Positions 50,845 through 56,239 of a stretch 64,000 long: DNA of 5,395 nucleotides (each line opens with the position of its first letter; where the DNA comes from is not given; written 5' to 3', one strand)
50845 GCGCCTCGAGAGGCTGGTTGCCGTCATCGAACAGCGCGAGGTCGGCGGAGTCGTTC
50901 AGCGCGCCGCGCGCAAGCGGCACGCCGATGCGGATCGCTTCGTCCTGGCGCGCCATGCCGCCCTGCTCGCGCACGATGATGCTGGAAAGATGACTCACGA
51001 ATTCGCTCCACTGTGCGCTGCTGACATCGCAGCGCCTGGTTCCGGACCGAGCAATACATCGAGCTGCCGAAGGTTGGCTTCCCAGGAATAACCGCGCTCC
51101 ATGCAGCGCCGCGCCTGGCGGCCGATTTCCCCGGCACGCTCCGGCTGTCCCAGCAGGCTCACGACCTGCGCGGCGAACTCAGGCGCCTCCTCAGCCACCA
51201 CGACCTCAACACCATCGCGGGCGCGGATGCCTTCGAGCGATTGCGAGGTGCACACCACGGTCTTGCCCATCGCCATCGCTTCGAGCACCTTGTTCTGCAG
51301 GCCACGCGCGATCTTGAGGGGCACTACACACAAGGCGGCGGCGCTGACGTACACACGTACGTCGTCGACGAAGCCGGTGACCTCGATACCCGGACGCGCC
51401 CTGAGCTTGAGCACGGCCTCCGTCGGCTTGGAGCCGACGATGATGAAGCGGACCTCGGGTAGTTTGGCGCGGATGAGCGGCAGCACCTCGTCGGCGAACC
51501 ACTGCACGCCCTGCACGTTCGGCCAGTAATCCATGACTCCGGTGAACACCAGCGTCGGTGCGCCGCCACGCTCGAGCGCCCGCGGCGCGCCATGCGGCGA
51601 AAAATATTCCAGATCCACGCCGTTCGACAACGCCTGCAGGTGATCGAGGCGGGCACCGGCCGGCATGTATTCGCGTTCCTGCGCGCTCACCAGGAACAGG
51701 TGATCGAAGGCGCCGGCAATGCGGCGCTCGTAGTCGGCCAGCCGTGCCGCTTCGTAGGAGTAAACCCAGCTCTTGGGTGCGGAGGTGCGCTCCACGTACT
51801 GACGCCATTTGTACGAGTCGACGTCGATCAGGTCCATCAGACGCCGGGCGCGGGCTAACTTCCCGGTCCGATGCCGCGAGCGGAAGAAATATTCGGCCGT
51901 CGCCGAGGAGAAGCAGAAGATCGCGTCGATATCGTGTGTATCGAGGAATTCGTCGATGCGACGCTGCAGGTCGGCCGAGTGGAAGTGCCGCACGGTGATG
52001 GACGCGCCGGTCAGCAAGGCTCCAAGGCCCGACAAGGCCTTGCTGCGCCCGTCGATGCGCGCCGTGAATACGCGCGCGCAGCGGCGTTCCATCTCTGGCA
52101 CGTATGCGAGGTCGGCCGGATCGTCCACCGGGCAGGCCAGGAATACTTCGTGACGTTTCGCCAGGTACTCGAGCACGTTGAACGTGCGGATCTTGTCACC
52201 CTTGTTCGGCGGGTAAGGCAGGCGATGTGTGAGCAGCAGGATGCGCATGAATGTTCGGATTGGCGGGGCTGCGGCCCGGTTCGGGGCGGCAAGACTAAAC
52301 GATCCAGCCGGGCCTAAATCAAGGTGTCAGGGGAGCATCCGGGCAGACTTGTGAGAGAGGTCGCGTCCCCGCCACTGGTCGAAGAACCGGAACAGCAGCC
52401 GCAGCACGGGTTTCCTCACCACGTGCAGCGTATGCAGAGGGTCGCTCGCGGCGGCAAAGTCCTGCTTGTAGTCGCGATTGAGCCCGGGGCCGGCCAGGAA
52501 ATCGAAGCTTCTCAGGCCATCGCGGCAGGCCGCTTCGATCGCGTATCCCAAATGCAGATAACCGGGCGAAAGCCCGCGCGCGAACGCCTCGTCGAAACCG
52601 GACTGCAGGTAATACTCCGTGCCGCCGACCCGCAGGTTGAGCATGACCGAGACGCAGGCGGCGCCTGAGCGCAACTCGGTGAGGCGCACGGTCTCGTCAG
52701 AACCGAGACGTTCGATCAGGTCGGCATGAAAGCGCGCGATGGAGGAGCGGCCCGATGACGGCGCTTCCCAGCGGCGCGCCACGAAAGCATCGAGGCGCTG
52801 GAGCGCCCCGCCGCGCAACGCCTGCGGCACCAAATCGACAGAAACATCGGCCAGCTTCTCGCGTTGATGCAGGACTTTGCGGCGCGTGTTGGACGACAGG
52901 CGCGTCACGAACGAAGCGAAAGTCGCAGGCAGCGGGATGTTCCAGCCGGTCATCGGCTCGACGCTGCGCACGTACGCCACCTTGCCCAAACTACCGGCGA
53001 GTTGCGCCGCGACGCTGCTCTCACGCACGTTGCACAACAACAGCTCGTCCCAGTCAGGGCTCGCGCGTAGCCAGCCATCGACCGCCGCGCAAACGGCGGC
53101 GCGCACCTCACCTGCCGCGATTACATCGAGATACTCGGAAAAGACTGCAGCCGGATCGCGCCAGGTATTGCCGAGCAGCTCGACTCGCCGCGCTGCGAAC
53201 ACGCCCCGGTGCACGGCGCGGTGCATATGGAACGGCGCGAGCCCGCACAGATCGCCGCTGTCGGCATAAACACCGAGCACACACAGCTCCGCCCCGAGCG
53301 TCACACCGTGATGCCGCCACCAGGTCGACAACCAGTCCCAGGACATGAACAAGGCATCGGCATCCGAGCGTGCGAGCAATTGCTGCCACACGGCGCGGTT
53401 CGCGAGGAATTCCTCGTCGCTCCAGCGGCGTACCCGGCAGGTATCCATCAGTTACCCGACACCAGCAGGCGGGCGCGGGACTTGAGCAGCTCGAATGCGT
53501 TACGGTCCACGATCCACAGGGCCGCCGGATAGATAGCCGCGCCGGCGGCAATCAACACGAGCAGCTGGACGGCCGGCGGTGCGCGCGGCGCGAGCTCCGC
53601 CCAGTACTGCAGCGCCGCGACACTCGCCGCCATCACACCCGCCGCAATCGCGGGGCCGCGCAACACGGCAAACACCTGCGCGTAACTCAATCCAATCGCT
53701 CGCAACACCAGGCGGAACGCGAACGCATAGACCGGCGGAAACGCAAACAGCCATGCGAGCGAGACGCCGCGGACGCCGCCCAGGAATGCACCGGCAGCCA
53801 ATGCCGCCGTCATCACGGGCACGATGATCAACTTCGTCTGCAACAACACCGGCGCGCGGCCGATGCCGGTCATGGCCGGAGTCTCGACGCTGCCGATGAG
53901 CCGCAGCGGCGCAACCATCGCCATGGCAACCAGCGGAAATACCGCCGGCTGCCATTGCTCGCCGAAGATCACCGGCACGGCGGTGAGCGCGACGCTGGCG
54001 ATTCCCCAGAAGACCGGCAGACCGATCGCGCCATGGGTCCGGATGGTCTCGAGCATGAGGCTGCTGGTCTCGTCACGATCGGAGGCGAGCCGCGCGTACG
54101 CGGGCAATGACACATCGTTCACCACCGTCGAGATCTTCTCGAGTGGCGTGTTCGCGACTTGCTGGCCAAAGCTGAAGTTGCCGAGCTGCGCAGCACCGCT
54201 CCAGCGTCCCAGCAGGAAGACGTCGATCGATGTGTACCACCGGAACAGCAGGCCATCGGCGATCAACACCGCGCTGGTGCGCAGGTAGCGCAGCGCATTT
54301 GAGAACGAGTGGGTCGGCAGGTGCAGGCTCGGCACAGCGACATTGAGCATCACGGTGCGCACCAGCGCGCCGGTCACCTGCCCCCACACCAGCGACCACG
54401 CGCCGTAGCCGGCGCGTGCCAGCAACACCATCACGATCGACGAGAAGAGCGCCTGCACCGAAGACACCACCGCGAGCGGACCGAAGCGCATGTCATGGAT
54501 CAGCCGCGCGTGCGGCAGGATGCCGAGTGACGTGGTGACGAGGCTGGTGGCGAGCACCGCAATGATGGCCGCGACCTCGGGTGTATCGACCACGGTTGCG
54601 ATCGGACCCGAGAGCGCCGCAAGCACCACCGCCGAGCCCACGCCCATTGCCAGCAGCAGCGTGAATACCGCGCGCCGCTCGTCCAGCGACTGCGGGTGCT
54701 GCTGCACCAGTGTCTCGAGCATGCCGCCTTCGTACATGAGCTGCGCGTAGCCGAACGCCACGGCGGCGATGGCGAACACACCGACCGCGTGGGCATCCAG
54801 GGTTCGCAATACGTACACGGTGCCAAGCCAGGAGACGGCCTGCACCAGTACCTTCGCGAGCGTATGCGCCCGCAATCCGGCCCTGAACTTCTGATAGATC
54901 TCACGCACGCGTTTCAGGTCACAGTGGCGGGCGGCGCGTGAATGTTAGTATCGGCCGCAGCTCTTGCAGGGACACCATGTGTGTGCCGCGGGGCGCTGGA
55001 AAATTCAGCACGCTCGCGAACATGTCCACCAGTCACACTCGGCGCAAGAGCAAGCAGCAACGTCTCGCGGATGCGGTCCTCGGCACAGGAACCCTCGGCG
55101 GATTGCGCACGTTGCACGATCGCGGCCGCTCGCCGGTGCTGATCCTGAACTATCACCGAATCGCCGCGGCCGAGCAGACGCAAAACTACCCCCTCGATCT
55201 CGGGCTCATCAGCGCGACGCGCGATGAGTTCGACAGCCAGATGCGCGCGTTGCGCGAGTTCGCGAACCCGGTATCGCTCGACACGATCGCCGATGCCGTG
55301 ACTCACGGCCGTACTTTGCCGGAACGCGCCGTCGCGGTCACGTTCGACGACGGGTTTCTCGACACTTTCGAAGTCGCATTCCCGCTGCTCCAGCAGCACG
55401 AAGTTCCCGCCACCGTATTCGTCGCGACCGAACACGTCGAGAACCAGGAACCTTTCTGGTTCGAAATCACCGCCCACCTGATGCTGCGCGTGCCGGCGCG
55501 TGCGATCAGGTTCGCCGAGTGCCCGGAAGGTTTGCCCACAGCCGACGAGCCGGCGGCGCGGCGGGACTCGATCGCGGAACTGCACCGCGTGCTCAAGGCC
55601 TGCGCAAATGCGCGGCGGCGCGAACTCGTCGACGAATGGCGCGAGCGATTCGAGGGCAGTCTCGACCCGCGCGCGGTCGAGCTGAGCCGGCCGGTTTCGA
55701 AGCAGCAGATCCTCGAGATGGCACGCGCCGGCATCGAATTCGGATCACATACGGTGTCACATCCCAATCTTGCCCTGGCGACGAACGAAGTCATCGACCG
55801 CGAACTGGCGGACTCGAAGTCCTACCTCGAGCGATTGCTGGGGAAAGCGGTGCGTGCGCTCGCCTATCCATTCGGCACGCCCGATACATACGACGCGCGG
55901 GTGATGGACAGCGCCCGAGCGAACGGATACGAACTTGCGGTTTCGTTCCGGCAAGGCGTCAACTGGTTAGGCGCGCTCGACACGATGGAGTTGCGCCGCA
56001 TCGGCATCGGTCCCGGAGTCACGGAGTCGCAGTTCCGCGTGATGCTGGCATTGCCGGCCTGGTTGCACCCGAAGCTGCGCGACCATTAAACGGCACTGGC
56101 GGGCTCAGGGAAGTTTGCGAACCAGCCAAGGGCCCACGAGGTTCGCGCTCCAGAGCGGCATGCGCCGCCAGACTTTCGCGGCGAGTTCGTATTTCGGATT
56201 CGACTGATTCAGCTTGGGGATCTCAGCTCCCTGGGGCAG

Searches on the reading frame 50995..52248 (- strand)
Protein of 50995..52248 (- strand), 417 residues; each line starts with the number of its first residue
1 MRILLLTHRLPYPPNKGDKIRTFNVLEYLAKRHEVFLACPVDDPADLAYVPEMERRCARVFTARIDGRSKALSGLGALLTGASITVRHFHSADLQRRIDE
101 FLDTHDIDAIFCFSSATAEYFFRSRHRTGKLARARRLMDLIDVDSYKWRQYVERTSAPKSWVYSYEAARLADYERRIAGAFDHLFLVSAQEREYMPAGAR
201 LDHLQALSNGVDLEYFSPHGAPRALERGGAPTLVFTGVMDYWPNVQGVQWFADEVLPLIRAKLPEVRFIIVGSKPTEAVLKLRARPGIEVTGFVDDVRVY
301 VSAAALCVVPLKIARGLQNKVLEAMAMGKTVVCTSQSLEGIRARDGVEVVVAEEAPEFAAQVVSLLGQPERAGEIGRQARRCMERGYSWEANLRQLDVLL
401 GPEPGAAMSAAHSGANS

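Call 12: search_protein_families(library=ncbifam, proteins=[window:50995-52248:-], max_evalue=0.00001)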
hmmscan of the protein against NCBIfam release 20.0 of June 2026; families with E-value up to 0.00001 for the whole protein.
window:50995-52248:- (417 aa): 5 families
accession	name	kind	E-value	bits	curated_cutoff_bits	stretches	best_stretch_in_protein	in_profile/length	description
TIGR03087.1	stp1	hypoth_equivalog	5.2e-136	453.9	316.65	1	3-400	1-394/397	TIGR03087 family PEP-CTERM/XrtA system glycosyltransferase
TIGR03088.1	stp2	hypoth_equivalog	2.6e-10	39.9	409.05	1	202-395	160-365/374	TIGR03088 family PEP-CTERM/XrtA system glycosyltransferase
TIGR04047.1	MSMEG_0565_glyc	hypoth_equivalog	9.6e-08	31.5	259.85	1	164-392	122-363/373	MSMEG_0565 family glycosyltransferase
TIGR04063.1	stp3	hypoth_equivalog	5.2e-07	28.9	442.05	1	176-395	153-387/397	TIGR04063 family PEP-CTERM/XrtA system glycosyltransferase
NF053787.1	GlcN_PG_synth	equivalog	2e-06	26.9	480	0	321-396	278-352/361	N-acetylglucosaminyl phosphatidylglycerol synthase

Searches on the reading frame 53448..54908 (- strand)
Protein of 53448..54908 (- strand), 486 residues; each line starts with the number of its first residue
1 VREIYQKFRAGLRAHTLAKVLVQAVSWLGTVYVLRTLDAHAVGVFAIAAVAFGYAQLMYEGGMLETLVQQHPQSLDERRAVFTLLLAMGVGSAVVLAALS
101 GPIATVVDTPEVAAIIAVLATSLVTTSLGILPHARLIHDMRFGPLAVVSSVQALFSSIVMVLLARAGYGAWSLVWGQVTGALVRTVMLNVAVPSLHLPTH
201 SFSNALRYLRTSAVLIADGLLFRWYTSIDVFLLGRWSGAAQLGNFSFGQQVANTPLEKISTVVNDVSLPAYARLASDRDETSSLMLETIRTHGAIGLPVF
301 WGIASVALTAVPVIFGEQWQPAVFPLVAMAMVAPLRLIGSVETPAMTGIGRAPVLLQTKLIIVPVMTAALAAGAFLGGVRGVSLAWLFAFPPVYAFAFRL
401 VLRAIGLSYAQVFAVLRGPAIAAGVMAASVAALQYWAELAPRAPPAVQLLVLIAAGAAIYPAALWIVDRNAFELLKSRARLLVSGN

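Call 12: search_protein_families(library=ncbifam, proteins=[window:53448-54908:-], max_evalue=0.00001)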
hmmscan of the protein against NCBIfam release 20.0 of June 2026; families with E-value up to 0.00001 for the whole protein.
window:53448-54908:- (486 aa): 3 families
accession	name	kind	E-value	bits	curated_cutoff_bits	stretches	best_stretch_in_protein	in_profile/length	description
NF007773.0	PRK10459.1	equivalog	3e-49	168.3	273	1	13-473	12-473/492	MOP flippase family protein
NF047674.1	TeichurnBiosyTuaB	equivalog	6.3e-35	121.1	580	1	1-463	1-465/469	teichuronic acid biosynthesis protein TuaB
NF058658.1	Oglyco_Wzx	exception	5.3e-23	81.8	720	1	9-472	11-468/478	O-glycosylation flippase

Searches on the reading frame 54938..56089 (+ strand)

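Call 12: search_protein_families(library=ncbifam, proteins=[window:54938-56089:+], max_evalue=0.00001)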
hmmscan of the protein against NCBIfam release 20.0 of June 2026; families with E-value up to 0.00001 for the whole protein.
window:54938-56089:+ (383 aa): 7 families
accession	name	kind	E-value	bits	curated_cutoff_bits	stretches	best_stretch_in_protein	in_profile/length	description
TIGR03938.2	deacetyl_PgaB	equivalog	6.4e-22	77.6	321.9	1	67-170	3-104/621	poly-beta-1,6-N-acetyl-D-glucosamine N-deacetylase PgaB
TIGR03933.1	PIA_icaB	equivalog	1.2e-16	61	248.35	1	67-171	3-113/245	intercellular adhesin biosynthesis polysaccharide N-deacetylase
NF011177.0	PRK14582.1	equivalog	1.5e-11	43.3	923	1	68-160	50-137/671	poly-beta-1,6-N-acetyl-D-glucosamine N-deacetylase PgaB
NF011176.0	PRK14581.1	equivalog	5.4e-11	41.4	1091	1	70-160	52-137/673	poly-beta-1,6-N-acetyl-D-glucosamine N-deacetylase PgaB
TIGR02764.1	spore_ybaN_pdaB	equivalog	1.1e-10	41.7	237.4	1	259-333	52-123/191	polysaccharide deacetylase family sporulation protein PdaB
TIGR04243.1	nodulat_NodB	equivalog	6.5e-07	29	240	0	258-315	47-105/197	chitooligosaccharide deacetylase NodB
TIGR02884.1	spore_pdaA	equivalog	1.9e-06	27.7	298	0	255-331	79-153/224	delta-lactam-biosynthetic de-N-acetylase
